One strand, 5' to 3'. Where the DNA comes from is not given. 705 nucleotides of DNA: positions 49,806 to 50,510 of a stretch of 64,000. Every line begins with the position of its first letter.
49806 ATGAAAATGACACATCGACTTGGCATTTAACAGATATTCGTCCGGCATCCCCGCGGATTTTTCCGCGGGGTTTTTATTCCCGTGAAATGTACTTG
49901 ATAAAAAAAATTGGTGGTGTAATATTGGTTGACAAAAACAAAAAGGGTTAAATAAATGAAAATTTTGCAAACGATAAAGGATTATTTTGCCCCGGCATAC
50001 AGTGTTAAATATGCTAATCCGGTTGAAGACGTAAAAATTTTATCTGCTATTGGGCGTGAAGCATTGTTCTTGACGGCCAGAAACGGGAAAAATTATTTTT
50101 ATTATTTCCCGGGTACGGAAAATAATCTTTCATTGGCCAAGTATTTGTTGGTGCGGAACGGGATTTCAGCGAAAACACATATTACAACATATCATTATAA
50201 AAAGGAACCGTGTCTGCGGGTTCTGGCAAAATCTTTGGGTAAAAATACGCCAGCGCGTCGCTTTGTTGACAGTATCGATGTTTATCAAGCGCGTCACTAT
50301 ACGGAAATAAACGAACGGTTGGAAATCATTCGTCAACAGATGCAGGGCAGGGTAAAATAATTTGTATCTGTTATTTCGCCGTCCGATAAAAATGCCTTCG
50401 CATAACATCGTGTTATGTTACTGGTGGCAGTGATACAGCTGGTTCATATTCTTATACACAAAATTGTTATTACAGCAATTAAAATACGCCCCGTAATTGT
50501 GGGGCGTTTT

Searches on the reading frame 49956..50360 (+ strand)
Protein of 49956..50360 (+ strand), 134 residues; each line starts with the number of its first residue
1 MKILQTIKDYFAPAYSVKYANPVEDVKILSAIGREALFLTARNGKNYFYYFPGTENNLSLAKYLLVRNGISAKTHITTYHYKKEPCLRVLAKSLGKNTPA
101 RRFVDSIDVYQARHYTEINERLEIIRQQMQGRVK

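Call 24: search_protein_families(library=pfam, proteins=[window:49956-50360:+], max_evalue=1)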
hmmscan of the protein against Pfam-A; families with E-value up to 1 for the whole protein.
window:49956-50360:+ (134 aa): 1 family
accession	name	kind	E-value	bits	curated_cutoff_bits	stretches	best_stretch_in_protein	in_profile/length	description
PF25713.1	N4_GP8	-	0.18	12.8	25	0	13-64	8-53/62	Bacteriophage N4 DNA replication inhibitor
